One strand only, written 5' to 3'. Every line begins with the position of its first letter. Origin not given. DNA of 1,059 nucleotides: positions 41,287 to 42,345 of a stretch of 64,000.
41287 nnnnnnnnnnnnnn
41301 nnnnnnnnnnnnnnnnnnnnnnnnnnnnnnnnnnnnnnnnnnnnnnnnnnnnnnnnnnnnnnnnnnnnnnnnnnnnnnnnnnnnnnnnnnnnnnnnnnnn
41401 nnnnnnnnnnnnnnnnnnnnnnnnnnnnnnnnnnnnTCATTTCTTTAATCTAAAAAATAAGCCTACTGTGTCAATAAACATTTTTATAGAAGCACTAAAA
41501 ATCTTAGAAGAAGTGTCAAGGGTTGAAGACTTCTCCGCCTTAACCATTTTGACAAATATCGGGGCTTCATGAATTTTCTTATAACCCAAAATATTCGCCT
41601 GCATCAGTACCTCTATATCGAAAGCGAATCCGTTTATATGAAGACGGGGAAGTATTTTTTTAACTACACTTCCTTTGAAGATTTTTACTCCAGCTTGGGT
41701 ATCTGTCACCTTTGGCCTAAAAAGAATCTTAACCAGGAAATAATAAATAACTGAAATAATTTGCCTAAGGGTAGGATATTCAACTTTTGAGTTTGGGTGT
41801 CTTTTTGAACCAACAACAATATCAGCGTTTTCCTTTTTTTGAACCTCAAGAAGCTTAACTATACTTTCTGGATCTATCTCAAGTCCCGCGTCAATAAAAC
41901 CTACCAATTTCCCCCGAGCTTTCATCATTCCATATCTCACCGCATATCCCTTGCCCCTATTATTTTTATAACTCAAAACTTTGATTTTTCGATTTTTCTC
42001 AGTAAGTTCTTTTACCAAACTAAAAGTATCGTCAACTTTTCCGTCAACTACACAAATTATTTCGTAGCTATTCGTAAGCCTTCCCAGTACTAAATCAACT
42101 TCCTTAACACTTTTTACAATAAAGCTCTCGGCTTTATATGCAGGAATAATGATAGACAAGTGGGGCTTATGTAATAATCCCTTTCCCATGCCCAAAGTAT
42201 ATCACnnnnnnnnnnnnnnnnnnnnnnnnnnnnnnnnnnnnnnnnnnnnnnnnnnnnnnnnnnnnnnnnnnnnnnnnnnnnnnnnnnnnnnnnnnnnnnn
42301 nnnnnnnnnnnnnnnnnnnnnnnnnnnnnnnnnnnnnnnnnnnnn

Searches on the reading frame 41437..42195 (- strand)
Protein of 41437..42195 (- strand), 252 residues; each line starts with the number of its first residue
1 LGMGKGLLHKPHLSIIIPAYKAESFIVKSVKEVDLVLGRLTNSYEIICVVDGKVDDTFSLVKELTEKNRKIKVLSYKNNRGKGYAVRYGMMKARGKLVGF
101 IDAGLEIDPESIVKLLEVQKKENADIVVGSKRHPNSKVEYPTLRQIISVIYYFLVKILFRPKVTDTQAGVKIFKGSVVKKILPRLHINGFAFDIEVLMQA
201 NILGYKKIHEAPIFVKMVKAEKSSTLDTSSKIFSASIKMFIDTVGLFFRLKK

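Call 3: search_protein_families(library=pfam, proteins=[window:41437-42195:-], max_evalue=0.01)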
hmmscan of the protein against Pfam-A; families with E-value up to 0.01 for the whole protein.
window:41437-42195:- (252 aa): 3 families
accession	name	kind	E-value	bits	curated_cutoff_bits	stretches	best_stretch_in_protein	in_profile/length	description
PF00535.33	Glycos_transf_2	-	1.8e-24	87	23.3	1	14-181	1-167/168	Glycosyl transferase family 2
PF13641.12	Glyco_tranf_2_3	-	4.5e-07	30.5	27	1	11-132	1-124/230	Glycosyltransferase like family 2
PF10111.15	Glyco_tranf_2_2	-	0.00058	19.9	27.3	1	14-120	1-107/276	Glycosyltransferase like family 2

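Call 18: search_protein_families(library=ncbifam, proteins=[window:41437-42195:-], max_evalue=0.001)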
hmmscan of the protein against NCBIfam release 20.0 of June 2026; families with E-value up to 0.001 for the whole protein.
window:41437-42195:- (252 aa): 17 families
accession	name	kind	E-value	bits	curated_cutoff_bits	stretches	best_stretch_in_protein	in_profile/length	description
NF047588.1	GlcsyltransPgfSStrep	equivalog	5.5e-18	65.2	500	1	13-190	3-176/308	glycosyltransferase PgfS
NF007482.0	PRK10073.1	equivalog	2.2e-15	56.5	423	1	10-128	5-119/334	glycosyltransferase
TIGR03937.1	PgaC_IcaA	equivalog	3e-14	52.8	422.3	1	9-129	43-161/407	poly-beta-1,6-N-acetyl-D-glucosamine synthase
NF047683.1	TeichurnBiosyTuaG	equivalog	1.8e-13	50.7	400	1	9-124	4-116/252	teichuronic acid biosynthesis protein TuaG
NF007986.1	PRK10714.1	equivalog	2.7e-12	46.3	529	1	12-156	7-147/316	undecaprenyl-phosphate 4-deoxy-4-formamido-L-arabinose transferase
NF058614.1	PPMAGASynPpgS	equivalog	1.4e-11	44.3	370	1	15-214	4-195/226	polyprenyl-phospho-N-acetylgalactosaminyl synthase PpgS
NF041875.1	EPS_EpsD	equivalog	6.5e-11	42.2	370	1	13-143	1-128/325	exopolysaccharide biosynthesis glycosyltransferase EpsD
TIGR04182.1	glyco_TIGR04182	equivalog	1.1e-09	38.1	325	1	14-218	3-193/293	S-layer glycoprotein N-glycosyltransferase AglJ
NF038302.1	EPS_HpsE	equivalog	2.6e-09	36.5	300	1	13-143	3-135/307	hormogonium polysaccharide biosynthesis glycosyltransferase HpsE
NF041394.1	GtaseAglG_Halo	equivalog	3.6e-09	36.3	440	1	13-170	3-153/304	glucosyl-dolichyl phosphate glucuronosyltransferase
NF050050.1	ProtGlycPglI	equivalog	4.4e-09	36.1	500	1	10-124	1-113/306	GalNAc(5)-diNAcBac-PP-undecaprenol beta-1,3-glucosyltransferase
TIGR03111.1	glyc2_xrt_Gpos1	hypoth_equivalog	9.2e-08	31.3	363.95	1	10-120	48-157/439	TIGR03111 family XrtG-associated glycosyltransferase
TIGR04283.1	glyco_like_mftF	equivalog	3.2e-07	30.2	182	1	13-121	1-99/221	TIGR04283 family arsenosugar biosynthesis glycosyltransferase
NF010496.0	PRK13915.1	equivalog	5e-07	29.1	262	1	12-116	32-139/307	glucosyl-3-phosphoglycerate synthase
NF041391.1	DPhHxTase_Halo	equivalog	1.1e-06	27.8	375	1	36-216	16-184/213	dolichyl-phosphate hexose transferase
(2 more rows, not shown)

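Call 48: search_solved_structures(query=window:41437-42195:-, max_evalue=0.001, show_alignments=2)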
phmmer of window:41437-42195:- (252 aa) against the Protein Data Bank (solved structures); distinct sequences matched with E-value up to 0.001: 21.
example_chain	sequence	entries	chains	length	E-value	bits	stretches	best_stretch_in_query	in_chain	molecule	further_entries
5mlz_A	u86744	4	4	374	2.4e-15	60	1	12-224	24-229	Dolichol monophosphate mannose synthase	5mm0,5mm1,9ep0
5eke_A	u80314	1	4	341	7.5e-14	55.1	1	12-177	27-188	Uncharacterized glycosyltransferase sll0501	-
5ekp_C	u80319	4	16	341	7.5e-14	55.1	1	12-177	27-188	Uncharacterized glycosyltransferase sll0501 | Glycosyltransferase sll0501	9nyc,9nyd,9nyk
9nye_A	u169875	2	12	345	7.7e-14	55.1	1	12-177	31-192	Glycosyltransferase sll0501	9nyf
2z86_A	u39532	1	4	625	3.8e-11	46.3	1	9-122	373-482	Chondroitin synthase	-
2z87_A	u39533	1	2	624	3.8e-11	46.3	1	9-122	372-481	Chondroitin synthase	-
9hwj_A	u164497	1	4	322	1.5e-07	34.5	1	12-133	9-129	Undecaprenyl-phosphate 4-deoxy-4-formamido-L-arabinose transferase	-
8bz8_A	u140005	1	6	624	4.6e-07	32.9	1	12-134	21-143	Glycosyltransferase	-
8bz4_A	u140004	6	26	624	4.6e-07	32.9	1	12-134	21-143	Glycosyltransferase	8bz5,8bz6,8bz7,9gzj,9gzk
3bcv_A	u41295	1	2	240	5e-07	32.8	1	11-132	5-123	Putative glycosyltransferase protein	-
9bhc_C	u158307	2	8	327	9.7e-07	31.9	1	13-134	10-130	Undecaprenyl-phosphate 4-deoxy-4-formamido-L-arabinose transferase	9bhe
8vxh_A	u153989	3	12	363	1.1e-06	31.7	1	13-134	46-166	Undecaprenyl-phosphate 4-deoxy-4-formamido-L-arabinose transferase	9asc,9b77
5hea_A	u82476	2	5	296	2.3e-06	30.6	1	13-107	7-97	Putative glycosyltransferase (GalT1)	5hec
8vh7_A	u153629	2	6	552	6.3e-06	29.2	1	10-113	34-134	Heparosan synthase B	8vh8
8viw_A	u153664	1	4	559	6.4e-06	29.2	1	10-113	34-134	Heparosan synthase B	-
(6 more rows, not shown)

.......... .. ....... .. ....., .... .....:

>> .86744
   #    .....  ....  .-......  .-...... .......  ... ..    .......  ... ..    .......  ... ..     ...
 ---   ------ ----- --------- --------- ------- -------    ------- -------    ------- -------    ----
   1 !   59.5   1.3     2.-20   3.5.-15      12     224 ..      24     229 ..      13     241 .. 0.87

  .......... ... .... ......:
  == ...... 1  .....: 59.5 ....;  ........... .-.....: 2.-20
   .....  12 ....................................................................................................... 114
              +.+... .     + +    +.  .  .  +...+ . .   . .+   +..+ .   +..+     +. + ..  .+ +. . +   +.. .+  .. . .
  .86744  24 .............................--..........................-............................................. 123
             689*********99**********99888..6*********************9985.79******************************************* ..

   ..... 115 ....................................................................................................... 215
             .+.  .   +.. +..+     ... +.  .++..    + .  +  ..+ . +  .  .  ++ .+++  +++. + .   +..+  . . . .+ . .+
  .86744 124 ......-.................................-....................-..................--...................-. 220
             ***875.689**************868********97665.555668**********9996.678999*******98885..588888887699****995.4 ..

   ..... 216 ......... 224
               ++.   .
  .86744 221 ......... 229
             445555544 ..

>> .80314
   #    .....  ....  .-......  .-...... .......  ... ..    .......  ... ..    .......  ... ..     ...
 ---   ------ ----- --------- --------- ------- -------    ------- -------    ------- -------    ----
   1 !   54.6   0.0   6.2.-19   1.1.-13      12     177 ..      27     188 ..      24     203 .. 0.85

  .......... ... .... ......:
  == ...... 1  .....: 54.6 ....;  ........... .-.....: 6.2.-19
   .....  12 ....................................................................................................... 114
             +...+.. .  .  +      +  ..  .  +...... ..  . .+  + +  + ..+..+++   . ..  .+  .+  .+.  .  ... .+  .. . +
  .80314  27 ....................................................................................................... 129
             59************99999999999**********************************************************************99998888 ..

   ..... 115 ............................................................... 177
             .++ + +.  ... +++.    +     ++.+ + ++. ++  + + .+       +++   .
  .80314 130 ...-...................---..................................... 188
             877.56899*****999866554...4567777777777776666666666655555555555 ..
